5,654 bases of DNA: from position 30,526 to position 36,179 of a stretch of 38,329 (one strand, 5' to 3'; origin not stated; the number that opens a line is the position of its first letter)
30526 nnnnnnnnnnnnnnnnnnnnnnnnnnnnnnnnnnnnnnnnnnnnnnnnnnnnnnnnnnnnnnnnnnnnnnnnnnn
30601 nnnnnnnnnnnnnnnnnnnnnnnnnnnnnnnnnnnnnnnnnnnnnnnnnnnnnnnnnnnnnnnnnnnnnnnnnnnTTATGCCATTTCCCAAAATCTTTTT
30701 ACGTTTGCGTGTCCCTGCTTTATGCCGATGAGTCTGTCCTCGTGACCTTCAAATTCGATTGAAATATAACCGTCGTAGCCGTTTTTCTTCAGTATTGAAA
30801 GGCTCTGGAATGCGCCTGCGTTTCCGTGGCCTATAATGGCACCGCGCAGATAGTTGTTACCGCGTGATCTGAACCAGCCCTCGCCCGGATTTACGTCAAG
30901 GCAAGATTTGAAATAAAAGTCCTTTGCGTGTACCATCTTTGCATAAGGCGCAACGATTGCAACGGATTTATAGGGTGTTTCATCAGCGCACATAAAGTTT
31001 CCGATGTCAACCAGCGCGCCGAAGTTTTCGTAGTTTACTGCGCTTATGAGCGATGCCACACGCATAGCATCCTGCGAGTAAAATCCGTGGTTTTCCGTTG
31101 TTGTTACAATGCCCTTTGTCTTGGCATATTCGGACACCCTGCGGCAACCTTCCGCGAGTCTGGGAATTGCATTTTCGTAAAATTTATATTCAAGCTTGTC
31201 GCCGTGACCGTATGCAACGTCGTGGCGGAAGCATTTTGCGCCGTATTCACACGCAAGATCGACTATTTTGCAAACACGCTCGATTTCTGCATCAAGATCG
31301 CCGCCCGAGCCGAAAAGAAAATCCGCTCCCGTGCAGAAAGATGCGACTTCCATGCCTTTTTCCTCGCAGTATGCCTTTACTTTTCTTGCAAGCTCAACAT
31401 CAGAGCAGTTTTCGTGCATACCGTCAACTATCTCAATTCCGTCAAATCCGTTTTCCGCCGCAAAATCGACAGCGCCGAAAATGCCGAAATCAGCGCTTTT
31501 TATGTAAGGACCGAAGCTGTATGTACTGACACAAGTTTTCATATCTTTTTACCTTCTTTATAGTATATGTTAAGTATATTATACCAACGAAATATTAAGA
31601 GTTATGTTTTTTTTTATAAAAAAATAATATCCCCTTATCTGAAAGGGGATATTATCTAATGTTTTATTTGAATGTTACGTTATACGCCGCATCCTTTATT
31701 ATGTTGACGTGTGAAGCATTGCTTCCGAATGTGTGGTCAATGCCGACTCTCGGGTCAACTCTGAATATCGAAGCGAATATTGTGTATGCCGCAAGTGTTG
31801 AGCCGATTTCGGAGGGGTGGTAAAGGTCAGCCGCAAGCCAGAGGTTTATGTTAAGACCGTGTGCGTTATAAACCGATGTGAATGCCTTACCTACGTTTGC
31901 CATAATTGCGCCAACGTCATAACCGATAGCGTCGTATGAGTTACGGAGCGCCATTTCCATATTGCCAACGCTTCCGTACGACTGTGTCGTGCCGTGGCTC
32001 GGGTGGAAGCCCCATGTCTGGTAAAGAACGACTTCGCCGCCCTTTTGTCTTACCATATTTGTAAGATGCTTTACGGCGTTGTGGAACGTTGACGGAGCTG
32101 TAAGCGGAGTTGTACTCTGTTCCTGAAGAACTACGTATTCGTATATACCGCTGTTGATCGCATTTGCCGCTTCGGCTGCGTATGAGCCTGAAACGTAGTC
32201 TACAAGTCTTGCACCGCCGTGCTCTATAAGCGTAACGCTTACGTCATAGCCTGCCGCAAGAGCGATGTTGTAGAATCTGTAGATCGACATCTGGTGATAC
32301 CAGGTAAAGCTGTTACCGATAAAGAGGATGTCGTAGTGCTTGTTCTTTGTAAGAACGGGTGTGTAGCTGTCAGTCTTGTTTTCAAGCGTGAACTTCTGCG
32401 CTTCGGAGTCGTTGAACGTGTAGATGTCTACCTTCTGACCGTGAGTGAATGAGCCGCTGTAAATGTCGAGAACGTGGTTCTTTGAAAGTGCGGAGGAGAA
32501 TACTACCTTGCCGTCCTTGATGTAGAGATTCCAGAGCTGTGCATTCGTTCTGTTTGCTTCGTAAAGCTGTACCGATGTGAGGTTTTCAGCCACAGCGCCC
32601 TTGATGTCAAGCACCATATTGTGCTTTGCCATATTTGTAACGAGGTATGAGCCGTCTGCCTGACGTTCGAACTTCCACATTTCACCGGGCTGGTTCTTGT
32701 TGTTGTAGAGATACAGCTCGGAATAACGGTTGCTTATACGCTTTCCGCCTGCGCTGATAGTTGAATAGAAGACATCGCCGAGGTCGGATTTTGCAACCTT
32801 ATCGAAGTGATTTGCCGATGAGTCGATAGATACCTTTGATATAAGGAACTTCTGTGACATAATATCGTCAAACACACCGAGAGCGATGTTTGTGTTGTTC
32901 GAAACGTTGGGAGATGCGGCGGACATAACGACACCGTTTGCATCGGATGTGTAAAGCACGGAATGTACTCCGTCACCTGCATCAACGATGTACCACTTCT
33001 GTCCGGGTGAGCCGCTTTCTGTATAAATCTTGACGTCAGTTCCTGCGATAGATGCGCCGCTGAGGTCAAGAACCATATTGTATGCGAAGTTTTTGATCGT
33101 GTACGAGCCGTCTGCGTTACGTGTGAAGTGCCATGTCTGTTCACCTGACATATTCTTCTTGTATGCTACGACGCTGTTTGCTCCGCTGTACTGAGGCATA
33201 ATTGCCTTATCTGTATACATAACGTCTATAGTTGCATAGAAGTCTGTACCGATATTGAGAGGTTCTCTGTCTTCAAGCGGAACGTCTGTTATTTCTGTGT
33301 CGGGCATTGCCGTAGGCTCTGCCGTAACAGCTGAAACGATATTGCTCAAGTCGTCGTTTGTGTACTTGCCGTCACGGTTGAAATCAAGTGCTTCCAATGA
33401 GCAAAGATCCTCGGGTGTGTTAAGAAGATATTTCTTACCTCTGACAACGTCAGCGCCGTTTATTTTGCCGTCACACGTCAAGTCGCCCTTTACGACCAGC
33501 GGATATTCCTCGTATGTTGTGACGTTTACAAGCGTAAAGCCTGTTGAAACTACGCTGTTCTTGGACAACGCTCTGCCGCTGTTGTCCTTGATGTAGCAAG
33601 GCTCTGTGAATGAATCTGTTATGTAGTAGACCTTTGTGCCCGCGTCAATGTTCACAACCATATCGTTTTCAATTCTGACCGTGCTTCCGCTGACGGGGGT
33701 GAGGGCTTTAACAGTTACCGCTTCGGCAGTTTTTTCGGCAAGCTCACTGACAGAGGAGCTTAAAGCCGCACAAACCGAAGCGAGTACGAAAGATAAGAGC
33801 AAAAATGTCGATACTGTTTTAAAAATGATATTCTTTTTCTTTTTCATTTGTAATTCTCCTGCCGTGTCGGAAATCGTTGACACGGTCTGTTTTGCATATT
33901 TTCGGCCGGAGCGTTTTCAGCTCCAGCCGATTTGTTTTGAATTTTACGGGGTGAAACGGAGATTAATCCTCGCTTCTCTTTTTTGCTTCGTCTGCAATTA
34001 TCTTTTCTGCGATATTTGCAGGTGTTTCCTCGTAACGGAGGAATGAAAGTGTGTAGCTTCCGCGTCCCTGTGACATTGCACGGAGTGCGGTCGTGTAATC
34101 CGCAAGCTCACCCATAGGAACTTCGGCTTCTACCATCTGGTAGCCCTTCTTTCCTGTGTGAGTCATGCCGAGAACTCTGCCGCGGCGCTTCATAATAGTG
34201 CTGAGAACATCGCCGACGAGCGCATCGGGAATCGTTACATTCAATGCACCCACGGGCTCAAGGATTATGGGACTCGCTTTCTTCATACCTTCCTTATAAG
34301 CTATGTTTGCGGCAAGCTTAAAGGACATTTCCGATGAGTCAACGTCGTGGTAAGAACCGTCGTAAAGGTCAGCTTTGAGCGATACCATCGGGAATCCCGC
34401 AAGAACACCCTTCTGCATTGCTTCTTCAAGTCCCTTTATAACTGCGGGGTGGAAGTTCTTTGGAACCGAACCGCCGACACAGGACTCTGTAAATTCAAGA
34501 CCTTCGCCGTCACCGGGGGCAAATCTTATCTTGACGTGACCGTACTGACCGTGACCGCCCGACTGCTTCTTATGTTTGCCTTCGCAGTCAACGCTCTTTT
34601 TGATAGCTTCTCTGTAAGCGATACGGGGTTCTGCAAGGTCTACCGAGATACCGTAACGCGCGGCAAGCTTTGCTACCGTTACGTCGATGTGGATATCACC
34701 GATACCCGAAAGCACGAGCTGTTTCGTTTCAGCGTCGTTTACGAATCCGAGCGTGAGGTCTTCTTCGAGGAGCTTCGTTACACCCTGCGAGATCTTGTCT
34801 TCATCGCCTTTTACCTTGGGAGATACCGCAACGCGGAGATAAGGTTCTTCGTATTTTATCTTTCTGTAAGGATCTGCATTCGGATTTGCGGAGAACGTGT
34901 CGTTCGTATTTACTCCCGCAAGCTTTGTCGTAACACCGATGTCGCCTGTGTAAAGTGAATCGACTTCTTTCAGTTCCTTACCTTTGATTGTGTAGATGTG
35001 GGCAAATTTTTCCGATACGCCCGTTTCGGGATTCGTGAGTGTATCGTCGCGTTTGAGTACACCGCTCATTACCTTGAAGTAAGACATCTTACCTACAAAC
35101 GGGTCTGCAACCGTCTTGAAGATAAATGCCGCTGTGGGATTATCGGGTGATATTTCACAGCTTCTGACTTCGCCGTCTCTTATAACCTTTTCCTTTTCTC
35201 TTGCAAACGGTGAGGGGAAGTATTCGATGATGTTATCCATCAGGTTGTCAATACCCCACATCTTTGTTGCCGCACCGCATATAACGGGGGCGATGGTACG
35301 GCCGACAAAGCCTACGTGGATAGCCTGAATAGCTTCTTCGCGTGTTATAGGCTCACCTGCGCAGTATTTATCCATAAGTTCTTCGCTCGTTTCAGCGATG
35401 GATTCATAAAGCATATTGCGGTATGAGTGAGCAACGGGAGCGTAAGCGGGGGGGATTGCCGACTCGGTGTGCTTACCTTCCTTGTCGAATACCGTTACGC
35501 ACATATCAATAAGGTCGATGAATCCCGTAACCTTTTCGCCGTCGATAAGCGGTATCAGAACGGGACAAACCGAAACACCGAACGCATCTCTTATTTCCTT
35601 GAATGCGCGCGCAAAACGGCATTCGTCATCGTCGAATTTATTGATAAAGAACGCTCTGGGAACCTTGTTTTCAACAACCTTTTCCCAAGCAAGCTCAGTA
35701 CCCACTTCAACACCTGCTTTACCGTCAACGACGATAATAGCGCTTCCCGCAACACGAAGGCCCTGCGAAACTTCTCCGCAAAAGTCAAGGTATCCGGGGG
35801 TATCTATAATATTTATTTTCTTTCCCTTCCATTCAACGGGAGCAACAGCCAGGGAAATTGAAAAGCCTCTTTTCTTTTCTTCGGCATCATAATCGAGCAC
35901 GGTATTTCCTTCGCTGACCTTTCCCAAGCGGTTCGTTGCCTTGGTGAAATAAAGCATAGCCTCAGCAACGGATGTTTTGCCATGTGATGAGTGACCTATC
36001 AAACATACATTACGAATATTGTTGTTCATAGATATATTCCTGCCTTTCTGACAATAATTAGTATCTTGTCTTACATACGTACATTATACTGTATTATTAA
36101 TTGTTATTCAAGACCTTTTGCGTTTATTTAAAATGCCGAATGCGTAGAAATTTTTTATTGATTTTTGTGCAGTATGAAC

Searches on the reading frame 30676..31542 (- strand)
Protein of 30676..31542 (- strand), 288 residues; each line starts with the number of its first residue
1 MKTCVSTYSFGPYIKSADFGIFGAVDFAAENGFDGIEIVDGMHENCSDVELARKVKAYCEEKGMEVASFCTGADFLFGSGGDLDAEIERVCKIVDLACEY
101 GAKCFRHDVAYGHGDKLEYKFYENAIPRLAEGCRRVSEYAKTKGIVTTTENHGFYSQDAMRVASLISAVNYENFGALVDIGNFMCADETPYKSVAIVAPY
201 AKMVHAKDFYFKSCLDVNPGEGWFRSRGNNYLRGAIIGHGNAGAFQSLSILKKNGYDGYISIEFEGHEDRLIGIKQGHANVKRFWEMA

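Call 82: search_protein_families(library=pfam, proteins=[window:30676-31542:-], max_evalue=0.0001)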
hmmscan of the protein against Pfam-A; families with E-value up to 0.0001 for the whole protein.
window:30676-31542:- (288 aa): 1 family
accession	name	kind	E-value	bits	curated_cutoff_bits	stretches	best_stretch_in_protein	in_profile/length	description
PF01261.30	AP_endonuc_2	-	7.9e-31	108.1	31.1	1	25-276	1-241/249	Xylose isomerase-like TIM barrel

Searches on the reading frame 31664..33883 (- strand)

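Call 82: search_protein_families(library=pfam, proteins=[window:31664-33883:-], max_evalue=0.0001)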
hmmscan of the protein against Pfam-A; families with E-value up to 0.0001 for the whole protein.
window:31664-33883:- (739 aa): 3 families
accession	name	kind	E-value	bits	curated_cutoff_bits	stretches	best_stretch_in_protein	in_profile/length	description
PF14200.12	RicinB_lectin_2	-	1.5e-25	90.1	25.6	2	248-334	2-87/89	Ricin-type beta-trefoil lectin domain-like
PF00652.28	Ricin_B_lectin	-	7.4e-13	49.2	29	1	417-505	7-89/126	Ricin-type beta-trefoil lectin domain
PF00404.24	Dockerin_1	-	5.3e-07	30.2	22.9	1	132-181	1-51/57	Dockerin type I domain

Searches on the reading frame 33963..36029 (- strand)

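Call 82: search_protein_families(library=pfam, proteins=[window:33963-36029:-], max_evalue=0.0001)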
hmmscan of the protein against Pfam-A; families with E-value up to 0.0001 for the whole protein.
window:33963-36029:- (688 aa): 6 families
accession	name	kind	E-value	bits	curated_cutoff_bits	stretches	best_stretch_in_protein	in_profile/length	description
PF00009.33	GTP_EFTU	-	1.1e-43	149.5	26.5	1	4-273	2-188/188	Elongation factor Tu GTP binding domain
PF03764.24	EFG_IV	-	1.8e-41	141.2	24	1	468-586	1-121/121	Elongation factor G, domain IV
PF00679.30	EFG_C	-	6.3e-23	81.1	27.9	1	589-676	2-88/89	Elongation factor G C-terminus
PF14492.12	EFG_III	-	4.5e-21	75.1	27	1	395-466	3-74/75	Elongation Factor G, domain III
PF22042.2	EF-G_D2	-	1.1e-12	48.3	27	1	299-381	2-83/84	Elongation factor G domain 2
PF16658.11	RF3_C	-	7.2e-05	23.1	40.1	0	402-479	15-92/132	Class II release factor RF3, C-terminal domain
